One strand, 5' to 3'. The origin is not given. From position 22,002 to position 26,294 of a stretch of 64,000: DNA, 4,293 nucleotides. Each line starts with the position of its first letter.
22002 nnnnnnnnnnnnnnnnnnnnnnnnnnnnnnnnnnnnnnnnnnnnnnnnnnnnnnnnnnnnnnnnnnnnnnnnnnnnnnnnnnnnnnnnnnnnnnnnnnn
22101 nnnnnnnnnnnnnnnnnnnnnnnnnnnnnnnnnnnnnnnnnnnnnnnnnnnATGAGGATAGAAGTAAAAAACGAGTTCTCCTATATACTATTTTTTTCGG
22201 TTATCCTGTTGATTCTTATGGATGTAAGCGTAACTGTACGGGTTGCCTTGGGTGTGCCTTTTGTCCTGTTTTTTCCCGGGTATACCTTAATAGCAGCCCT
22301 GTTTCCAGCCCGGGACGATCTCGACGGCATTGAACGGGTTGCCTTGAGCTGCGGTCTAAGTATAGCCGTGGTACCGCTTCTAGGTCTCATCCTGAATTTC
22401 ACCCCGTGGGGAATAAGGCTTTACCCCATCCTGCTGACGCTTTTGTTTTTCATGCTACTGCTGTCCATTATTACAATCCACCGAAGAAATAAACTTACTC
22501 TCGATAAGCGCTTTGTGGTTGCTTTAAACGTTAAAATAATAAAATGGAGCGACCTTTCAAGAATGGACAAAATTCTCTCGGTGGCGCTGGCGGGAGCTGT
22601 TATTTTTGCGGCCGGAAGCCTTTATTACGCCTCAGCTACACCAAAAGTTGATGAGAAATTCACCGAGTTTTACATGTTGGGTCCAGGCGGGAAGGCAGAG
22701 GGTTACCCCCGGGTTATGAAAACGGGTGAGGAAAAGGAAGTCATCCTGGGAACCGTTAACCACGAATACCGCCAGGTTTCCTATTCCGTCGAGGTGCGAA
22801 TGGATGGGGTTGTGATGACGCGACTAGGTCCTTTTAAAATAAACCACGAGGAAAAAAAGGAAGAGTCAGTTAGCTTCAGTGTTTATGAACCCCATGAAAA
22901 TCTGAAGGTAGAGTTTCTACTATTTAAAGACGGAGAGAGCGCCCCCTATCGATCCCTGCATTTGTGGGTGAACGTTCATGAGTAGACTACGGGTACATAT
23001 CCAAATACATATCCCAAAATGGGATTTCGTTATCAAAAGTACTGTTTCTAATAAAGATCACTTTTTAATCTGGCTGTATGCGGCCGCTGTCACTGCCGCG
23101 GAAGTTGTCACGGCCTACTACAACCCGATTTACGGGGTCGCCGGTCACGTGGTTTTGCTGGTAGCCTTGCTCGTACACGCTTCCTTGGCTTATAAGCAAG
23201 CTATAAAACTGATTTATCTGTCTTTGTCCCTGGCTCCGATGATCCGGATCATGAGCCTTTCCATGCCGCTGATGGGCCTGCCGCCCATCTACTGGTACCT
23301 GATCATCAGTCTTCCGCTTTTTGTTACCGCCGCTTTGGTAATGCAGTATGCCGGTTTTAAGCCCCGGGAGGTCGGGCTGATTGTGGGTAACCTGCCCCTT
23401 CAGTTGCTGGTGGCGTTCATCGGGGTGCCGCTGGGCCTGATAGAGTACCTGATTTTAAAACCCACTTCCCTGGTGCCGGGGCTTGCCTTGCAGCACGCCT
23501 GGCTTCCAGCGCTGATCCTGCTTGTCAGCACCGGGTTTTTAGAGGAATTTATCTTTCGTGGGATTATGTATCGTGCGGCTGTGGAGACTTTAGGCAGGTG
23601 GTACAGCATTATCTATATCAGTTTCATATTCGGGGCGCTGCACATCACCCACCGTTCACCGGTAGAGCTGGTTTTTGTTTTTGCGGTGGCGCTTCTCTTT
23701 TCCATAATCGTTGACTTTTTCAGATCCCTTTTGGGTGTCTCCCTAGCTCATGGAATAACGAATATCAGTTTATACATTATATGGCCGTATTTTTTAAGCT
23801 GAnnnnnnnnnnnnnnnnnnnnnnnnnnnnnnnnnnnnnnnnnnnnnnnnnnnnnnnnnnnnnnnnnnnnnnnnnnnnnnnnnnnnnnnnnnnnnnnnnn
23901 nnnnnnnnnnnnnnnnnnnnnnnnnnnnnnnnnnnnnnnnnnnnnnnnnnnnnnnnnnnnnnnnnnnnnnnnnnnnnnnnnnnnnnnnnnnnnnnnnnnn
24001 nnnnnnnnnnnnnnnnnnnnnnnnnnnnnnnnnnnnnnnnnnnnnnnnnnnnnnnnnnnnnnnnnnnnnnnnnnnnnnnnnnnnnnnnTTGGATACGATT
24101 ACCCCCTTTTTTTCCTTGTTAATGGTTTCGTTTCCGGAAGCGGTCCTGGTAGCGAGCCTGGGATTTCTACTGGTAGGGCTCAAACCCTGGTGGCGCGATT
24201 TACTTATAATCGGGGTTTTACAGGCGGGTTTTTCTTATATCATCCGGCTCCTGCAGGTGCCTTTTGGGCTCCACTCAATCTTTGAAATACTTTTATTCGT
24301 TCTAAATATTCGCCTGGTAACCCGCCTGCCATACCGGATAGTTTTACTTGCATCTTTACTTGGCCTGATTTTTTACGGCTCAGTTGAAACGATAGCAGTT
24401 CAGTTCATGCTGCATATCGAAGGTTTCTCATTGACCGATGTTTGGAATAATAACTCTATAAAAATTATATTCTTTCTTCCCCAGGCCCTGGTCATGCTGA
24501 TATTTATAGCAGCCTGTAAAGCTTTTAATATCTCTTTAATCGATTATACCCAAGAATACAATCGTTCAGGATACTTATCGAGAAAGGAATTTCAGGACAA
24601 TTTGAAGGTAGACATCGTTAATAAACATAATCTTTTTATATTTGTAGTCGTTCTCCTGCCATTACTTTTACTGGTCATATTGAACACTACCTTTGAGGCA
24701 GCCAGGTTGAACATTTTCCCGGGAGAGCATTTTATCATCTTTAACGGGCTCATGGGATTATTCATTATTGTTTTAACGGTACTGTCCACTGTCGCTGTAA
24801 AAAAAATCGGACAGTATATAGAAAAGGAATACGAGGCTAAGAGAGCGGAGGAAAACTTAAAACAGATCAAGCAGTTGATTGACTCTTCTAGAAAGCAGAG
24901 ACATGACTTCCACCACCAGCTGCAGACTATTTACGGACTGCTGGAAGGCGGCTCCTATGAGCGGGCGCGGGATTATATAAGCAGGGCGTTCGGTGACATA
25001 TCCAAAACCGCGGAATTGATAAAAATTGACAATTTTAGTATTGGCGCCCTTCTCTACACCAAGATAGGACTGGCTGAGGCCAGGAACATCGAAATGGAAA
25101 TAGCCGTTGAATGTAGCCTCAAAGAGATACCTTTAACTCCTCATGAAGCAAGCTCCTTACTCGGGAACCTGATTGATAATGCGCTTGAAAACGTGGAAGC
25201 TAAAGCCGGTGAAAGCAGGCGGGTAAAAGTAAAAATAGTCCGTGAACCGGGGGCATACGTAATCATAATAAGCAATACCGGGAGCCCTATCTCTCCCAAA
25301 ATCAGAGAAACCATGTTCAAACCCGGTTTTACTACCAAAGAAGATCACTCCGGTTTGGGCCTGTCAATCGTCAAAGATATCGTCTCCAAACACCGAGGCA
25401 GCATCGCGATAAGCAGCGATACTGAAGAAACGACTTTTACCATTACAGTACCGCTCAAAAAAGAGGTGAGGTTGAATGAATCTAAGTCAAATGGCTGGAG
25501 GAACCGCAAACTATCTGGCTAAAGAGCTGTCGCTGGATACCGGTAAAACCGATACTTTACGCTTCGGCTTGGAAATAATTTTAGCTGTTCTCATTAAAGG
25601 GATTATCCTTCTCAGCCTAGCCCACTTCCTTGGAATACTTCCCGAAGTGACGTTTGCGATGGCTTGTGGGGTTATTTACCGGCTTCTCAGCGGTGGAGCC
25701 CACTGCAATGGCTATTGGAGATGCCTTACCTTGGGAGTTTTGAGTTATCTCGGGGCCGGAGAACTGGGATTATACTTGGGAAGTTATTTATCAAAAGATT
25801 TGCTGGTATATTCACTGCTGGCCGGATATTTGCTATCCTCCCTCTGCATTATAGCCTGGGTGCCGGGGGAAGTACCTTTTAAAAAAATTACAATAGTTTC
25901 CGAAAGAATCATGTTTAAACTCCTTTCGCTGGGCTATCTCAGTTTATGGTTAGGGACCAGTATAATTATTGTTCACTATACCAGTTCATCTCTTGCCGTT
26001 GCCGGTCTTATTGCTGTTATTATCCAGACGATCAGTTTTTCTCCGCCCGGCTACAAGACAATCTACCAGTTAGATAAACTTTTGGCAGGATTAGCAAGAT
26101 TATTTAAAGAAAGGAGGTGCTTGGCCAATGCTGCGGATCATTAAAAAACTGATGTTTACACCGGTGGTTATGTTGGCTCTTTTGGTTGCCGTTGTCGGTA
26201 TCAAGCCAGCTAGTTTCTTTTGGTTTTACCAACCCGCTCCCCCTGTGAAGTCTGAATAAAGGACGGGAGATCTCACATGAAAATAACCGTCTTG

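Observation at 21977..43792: A 21-nt phased direct-repeat motif recurs at four promoters and links the agr-like locus to surface-glycan and membrane-protein genes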

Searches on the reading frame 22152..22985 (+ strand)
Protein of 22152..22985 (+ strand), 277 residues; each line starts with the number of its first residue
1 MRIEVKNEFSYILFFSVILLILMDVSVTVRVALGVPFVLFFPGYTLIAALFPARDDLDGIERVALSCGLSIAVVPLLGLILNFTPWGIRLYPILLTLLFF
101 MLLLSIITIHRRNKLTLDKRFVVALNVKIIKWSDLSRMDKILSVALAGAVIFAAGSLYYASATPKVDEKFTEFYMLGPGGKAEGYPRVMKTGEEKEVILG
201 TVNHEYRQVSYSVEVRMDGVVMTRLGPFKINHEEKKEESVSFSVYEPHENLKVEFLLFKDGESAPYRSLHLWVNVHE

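Call 7: search_protein_families(library=pfam, proteins=[window:22152-22985:+], max_evalue=0.01)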
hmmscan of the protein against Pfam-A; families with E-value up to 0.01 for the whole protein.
window:22152-22985:+ (277 aa): 2 families
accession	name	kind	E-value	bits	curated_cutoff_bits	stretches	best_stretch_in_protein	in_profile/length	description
PF07760.16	DUF1616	-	2.4e-88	296.7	31.6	1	11-274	4-307/307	Protein of unknown function (DUF1616)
PF20176.3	DUF6541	-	0.0021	16.8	29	1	38-154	3-104/646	Family of unknown function (DUF6541)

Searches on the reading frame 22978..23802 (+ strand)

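Call 7: search_protein_families(library=pfam, proteins=[window:22978-23802:+], max_evalue=0.01)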
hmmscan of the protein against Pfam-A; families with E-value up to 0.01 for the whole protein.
window:22978-23802:+ (274 aa): 1 family
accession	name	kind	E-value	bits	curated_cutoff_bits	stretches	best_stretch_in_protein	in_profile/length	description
PF02517.21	Rce1-like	-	5.1e-14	52.8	22.4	1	173-263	3-92/93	Type II CAAX prenyl endopeptidase Rce1-like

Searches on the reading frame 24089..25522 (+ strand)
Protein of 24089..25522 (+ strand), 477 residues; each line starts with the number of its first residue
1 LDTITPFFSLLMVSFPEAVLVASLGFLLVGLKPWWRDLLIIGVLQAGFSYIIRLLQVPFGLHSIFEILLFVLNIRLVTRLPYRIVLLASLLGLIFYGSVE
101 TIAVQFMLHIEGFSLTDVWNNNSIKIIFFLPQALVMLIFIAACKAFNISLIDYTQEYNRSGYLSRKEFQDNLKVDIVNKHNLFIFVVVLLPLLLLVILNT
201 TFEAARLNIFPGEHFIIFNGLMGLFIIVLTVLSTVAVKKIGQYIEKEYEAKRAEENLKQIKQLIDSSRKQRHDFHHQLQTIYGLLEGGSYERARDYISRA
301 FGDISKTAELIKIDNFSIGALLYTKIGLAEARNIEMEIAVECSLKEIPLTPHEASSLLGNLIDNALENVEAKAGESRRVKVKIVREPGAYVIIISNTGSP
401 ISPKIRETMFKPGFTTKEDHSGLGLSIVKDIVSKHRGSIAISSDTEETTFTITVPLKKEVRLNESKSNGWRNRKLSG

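Call 7: search_protein_families(library=pfam, proteins=[window:24089-25522:+], max_evalue=0.01)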
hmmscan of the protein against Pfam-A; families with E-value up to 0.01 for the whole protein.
window:24089-25522:+ (477 aa): 3 families
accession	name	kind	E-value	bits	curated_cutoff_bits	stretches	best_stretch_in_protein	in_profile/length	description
PF02518.31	HATPase_c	-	2.2e-18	67.2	26.4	1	356-457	8-110/111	Histidine kinase-, DNA gyrase B-, and HSP90-like ATPase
PF14689.11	SPOB_a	-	1.5e-13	50.6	28.1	1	254-312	3-61/62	Sensor_kinase_SpoOB-type, alpha-helical domain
PF14501.12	HATPase_c_5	-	6.6e-13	48.9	22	1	351-454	3-101/102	GHKL domain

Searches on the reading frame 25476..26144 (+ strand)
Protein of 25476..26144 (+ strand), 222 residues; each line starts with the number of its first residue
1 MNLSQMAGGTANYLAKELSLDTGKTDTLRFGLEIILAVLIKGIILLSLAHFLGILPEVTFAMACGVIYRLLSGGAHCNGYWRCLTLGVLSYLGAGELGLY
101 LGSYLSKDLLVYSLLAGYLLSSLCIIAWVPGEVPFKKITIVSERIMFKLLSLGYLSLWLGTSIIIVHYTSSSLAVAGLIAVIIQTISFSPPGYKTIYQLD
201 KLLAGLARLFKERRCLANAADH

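Call 7: search_protein_families(library=pfam, proteins=[window:25476-26144:+], max_evalue=0.01)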
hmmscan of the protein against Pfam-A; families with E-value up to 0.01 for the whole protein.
window:25476-26144:+ (222 aa): 1 family
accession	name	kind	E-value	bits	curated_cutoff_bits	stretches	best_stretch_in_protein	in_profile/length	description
PF04647.20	AgrB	-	3.4e-31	108.5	23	1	11-187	5-184/185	Accessory gene regulator B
